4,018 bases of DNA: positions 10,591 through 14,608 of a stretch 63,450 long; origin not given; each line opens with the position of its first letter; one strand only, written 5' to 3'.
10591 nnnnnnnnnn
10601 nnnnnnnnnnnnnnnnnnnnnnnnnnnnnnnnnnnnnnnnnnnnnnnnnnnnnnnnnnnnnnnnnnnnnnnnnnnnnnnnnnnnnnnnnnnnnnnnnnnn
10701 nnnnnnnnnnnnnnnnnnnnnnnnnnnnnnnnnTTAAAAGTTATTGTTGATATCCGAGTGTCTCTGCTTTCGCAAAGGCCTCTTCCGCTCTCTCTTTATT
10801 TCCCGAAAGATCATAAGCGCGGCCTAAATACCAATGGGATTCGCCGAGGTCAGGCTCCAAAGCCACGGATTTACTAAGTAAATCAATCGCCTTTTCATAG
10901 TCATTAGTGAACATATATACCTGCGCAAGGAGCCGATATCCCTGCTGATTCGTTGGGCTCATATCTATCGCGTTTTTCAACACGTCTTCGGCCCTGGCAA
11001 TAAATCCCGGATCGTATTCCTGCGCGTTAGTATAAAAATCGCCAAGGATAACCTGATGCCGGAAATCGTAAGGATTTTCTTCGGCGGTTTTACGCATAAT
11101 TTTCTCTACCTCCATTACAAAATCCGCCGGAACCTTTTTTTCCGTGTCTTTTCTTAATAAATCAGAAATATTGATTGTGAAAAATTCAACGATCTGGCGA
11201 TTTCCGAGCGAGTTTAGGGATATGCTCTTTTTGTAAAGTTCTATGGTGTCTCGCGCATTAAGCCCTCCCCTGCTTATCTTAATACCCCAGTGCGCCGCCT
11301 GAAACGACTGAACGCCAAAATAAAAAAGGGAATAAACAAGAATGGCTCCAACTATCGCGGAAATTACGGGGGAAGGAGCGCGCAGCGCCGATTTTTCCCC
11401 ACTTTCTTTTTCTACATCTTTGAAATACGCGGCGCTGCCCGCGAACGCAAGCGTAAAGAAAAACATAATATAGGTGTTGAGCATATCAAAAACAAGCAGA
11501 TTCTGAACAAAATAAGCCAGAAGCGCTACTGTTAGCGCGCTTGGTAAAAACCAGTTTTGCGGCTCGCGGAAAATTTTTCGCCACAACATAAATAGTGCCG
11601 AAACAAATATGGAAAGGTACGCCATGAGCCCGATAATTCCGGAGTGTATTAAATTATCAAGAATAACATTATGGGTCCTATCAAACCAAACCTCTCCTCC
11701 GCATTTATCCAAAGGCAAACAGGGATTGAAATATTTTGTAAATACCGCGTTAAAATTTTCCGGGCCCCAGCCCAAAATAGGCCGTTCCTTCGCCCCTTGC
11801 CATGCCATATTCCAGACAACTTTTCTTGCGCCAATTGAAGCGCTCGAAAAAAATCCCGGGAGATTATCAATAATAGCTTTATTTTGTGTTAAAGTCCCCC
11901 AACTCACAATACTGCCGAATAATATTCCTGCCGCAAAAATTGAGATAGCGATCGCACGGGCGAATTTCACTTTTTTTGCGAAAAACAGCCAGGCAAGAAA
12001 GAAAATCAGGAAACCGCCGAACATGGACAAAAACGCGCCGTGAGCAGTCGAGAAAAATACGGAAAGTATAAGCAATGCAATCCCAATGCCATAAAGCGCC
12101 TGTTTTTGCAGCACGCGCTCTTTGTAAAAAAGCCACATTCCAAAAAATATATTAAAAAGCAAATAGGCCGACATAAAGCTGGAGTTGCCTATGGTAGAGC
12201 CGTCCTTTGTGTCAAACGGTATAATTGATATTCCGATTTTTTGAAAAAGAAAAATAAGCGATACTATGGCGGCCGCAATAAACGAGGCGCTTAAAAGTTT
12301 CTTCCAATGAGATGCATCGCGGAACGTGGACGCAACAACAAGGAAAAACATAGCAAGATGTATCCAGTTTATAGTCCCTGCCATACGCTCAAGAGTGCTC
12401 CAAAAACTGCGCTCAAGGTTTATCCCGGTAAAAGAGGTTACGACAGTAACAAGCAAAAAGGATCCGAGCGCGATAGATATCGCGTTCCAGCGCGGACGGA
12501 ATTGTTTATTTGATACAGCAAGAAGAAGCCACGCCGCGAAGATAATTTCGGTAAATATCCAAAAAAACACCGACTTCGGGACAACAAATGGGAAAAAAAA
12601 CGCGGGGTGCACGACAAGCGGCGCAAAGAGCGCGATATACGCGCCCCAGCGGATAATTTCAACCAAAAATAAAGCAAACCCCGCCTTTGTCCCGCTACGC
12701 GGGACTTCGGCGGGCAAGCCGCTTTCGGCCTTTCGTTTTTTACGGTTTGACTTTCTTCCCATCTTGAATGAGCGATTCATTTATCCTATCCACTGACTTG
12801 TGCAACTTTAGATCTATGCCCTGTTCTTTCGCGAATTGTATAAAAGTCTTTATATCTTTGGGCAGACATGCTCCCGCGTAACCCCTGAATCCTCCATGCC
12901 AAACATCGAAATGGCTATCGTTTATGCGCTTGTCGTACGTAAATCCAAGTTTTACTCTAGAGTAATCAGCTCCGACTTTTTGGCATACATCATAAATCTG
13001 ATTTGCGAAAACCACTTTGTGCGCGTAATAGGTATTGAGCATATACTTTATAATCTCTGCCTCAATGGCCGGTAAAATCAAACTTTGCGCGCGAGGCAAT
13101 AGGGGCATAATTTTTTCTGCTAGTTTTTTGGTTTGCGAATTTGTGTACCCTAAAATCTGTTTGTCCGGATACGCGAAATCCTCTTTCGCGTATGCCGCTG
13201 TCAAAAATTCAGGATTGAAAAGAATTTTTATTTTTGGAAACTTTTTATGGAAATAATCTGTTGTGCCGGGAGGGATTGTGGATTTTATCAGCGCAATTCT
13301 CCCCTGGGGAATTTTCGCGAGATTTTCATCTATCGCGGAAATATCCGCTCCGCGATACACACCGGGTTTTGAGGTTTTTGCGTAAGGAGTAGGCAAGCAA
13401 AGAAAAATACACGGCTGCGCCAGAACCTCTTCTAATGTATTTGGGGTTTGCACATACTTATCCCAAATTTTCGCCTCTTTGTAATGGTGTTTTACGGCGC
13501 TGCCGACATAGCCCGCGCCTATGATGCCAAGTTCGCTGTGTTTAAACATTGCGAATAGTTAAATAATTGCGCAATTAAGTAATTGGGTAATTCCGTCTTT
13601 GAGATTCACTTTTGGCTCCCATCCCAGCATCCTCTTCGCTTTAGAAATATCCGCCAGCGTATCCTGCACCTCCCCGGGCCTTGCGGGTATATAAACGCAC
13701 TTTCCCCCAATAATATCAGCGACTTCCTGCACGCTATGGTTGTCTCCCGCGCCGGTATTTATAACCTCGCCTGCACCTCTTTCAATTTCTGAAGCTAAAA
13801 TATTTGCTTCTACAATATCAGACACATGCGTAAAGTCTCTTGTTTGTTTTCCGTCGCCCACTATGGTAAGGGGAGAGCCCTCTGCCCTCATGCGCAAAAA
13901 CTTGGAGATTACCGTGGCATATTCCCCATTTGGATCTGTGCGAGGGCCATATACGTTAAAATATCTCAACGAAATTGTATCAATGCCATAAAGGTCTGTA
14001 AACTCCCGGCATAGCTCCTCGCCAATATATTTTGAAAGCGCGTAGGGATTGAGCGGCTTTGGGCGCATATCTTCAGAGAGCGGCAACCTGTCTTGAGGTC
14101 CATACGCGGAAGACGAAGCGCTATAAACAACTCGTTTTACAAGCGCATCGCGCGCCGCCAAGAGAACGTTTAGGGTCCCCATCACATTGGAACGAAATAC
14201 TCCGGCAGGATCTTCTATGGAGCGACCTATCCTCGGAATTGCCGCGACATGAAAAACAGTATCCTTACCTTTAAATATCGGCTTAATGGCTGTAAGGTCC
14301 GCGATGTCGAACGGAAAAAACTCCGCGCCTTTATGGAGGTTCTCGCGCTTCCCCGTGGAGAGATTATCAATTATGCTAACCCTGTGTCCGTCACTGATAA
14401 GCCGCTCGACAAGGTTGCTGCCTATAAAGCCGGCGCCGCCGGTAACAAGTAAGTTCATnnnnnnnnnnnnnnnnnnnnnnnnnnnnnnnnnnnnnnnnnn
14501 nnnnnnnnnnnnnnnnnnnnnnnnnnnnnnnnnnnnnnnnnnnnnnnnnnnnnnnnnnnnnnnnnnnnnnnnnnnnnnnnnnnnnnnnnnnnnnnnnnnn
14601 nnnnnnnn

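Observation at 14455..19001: Duplicated module: AsnB-type amidotransferase, Methyltransf_11 methyltransferase, ~575-aa polytopic membrane protein (second copy at 48538-53832)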

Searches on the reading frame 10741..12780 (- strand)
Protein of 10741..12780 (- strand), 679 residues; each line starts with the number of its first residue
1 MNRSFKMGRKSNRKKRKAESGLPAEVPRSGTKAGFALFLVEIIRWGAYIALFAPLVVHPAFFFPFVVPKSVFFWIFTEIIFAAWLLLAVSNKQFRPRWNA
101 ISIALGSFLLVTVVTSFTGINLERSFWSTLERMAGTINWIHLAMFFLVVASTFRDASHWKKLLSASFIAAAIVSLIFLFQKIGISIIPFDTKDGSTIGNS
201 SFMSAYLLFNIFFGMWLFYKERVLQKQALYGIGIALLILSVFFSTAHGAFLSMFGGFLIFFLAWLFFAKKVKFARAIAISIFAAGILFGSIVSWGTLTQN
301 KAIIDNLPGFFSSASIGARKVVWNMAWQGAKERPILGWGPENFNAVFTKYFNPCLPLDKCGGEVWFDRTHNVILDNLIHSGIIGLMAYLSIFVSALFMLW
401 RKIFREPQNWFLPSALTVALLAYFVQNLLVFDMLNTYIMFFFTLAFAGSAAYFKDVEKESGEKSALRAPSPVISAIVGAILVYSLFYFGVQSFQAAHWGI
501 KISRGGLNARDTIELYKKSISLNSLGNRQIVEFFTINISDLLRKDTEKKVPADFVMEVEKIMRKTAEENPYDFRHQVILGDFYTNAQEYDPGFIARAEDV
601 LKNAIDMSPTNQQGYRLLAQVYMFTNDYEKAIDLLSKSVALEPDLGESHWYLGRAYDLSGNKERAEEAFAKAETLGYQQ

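Call 18: search_protein_families(library=pfam, proteins=[window:10741-12780:-], max_evalue=0.001)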
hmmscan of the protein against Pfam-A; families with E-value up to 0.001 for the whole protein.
window:10741-12780:- (679 aa): 12 families
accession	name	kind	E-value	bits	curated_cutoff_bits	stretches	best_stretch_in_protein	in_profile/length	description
PF04932.20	Wzy_C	-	2.7e-15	56.9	31.7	1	233-389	2-149/149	O-Antigen ligase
PF07719.23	TPR_2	-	3.7e-10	39.6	27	1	614-644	3-33/34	Tetratricopeptide repeat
PF14559.12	TPR_19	-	4.4e-10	40.2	25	1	595-644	8-57/68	Tetratricopeptide repeat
PF13432.12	TPR_16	-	8.4e-08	33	32.7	1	618-673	3-58/65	Tetratricopeptide repeat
PF13181.12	TPR_8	-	1e-06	28.8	25.7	0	617-644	6-33/34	Tetratricopeptide repeat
PF13431.12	TPR_17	-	2.3e-06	27.9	24.4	0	601-632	2-33/34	Tetratricopeptide repeat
PF13414.12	TPR_11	-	5.3e-06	26.5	26.8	0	625-656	7-38/42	TPR repeat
PF23914.1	TPR_CcmH_CycH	-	8.8e-06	26.1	42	0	601-664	39-102/158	Cytochrome c-type biogenesis protein H TPR domain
PF13428.12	TPR_14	-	1.7e-05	25.5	23.5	0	614-644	3-33/44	Tetratricopeptide repeat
PF13424.12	TPR_12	-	2.9e-05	24.6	30.1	1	615-673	6-72/77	Tetratricopeptide repeat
PF00515.34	TPR_1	-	3.7e-05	23.8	27.8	0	615-644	4-33/34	Tetratricopeptide repeat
PF13176.12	TPR_7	-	0.00075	19.9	27.9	0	617-646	4-33/36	Tetratricopeptide repeat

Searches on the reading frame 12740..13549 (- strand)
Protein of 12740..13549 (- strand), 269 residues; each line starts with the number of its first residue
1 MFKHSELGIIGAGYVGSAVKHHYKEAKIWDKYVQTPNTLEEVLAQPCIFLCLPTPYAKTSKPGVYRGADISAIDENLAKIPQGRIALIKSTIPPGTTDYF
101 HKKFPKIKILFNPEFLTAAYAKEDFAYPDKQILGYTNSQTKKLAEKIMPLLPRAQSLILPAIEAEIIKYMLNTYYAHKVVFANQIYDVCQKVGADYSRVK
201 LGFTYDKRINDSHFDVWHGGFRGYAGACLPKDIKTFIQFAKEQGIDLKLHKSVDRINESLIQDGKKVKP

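Call 18: search_protein_families(library=pfam, proteins=[window:12740-13549:-], max_evalue=0.001)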
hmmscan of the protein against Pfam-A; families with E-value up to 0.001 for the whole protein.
window:12740-13549:- (269 aa): 2 families
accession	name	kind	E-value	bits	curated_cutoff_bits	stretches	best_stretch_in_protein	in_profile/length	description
PF00984.24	UDPG_MGDP_dh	-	3.4e-21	75.6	25.4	1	163-258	2-93/94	UDP-glucose/GDP-mannose dehydrogenase family, central domain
PF03721.20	UDPG_MGDP_dh_N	-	3.9e-14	53.1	27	1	38-147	70-187/187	UDP-glucose/GDP-mannose dehydrogenase family, NAD binding domain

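Call 76: search_solved_structures(query=window:12740-13549:-, max_evalue=0.00001)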
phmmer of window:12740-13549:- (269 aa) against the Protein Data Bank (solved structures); distinct sequences matched with E-value up to 0.00001: 28.
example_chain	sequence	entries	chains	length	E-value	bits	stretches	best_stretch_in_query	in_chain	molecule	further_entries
3vtf_A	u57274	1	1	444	4e-26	95.3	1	40-260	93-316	UDP-glucose 6-dehydrogenase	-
3gg2_A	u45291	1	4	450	8.2e-24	87.7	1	80-259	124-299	Sugar dehydrogenase, UDP-glucose/GDP-mannose dehydrogenase family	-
4a7p_A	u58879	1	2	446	5.9e-23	84.9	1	45-259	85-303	UDP-GLUCOSE DEHYDROGENASE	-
3phl_A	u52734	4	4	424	3.9e-18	69.1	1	50-237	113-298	UDP-glucose 6-dehydrogenase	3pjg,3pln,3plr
3pid_A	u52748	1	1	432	4.1e-18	69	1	50-237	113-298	UDP-glucose 6-dehydrogenase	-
2y0e_A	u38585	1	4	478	9.8e-18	67.8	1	106-258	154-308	UDP-GLUCOSE DEHYDROGENASE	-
1dli_A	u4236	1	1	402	1.2e-17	67.4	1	19-237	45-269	UDP-GLUCOSE DEHYDROGENASE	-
2y0d_A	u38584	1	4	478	1.4e-17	67.3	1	106-258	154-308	UDP-GLUCOSE DEHYDROGENASE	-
2y0c_A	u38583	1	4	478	1.4e-17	67.3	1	106-258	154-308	UDP-GLUCOSE DEHYDROGENASE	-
1mfz_A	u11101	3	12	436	4.3e-17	65.7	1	81-262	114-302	GDP-mannose 6-dehydrogenase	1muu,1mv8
1dlj_A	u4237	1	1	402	2.7e-16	63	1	19-237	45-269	UDP-GLUCOSE DEHYDROGENASE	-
7kws_A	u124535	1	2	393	5.8e-16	61.9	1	63-237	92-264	UDP-glucose 6-dehydrogenase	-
3tdk_A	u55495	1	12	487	1.4e-11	47.5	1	45-239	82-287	UDP-glucose 6-dehydrogenase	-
5w4x_A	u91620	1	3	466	1.5e-11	47.5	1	44-239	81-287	UDP-glucose 6-dehydrogenase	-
2q3e_A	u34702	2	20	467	1.5e-11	47.5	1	44-239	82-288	UDP-glucose 6-dehydrogenase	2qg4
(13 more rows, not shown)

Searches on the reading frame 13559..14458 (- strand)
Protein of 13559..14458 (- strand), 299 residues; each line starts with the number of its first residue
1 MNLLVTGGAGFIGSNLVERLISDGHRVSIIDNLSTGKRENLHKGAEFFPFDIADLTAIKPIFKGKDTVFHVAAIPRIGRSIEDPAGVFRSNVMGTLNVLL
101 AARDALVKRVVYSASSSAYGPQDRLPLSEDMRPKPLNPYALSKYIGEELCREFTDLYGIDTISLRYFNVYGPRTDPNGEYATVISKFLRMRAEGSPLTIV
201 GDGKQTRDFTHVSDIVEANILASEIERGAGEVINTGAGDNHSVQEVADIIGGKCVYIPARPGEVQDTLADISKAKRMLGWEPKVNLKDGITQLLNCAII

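Call 18: search_protein_families(library=pfam, proteins=[window:13559-14458:-], max_evalue=0.001)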
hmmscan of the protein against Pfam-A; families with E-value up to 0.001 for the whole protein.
window:13559-14458:- (299 aa): 8 families
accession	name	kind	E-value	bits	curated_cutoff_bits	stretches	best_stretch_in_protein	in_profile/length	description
PF01370.27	Epimerase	-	5.6e-65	219.6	20.9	1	4-236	2-240/240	NAD dependent epimerase/dehydratase family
PF16363.11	GDP_Man_Dehyd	-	3.5e-59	201.4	27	2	4-249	1-261/332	GDP-mannose 4,6 dehydratase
PF01073.25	3Beta_HSD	-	1.8e-22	80.2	22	1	4-223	1-229/280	3-beta hydroxysteroid dehydrogenase/isomerase family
PF02719.21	Polysacc_synt_2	-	1.4e-14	54.4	20.2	1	3-248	1-241/293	Polysaccharide biosynthesis protein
PF04321.23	RmlD_sub_bind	-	9.4e-12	45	27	1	1-219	1-193/287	RmlD substrate binding domain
PF07993.18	NAD_binding_4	-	3.8e-10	39.8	20.1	1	63-175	87-210/258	Male sterility protein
PF13460.12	NAD_binding_10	-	6.6e-09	36.3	27.2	1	7-151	1-132/184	NAD(P)H-binding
PF05368.20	NmrA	-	4.6e-06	26.9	27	1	3-114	5-106/298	NmrA-like family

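Call 75: search_solved_structures(query=window:13559-14458:-, max_evalue=1e-20)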
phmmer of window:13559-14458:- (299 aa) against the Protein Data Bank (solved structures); distinct sequences matched with E-value up to 1e-20: 83 (the best 60 are shown).
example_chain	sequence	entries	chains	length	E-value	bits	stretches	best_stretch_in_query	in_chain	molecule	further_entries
4zrm_A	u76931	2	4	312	4.2e-61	209.9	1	1-291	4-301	UDP-glucose 4-epimerase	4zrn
6dnt_A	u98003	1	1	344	3.6e-58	200.2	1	2-276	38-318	NAD-dependent epimerase/dehydratase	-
1sb8_A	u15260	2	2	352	2.8e-57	197.3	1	4-291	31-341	wbpP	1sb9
10ke_A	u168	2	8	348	9.3e-56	192.3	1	3-290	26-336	Capsular polysaccharide biosynthesis protein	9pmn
3ru9_A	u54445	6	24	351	1.4e-55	191.7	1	4-291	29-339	WbgU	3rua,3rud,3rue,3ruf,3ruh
3ru7_A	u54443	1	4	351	1.4e-55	191.7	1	4-291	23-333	WbgU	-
3lu1_A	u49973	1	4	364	1.7e-55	191.5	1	4-291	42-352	WbgU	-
3ruc_A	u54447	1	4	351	2e-55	191.2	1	4-291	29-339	WbgU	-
7ys8_A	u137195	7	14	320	1.1e-52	182.2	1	1-292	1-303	UDP-glucose 4-epimerase | UDP-glucose 4-epimerase along with EC 5.1.3.2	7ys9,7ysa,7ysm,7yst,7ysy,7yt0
6wjb_A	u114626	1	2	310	1.4e-52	181.9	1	3-279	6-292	NAD-dependent epimerase/dehydratase family protein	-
6wj9_A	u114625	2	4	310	1.3e-51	178.8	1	3-279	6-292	NAD-dependent epimerase/dehydratase family protein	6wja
2p5u_A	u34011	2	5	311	2e-51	178.1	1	1-291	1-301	UDP-glucose 4-epimerase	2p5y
6pmh_A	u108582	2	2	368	1.7e-47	165.2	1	3-291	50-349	UDP-glucose 4-epimerase related protein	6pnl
4m55_A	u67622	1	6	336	6.3e-47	163.3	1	3-294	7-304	UDP-glucuronic acid decarboxylase 1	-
4lk3_A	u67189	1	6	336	2.2e-46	161.5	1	3-294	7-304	UDP-glucuronic acid decarboxylase 1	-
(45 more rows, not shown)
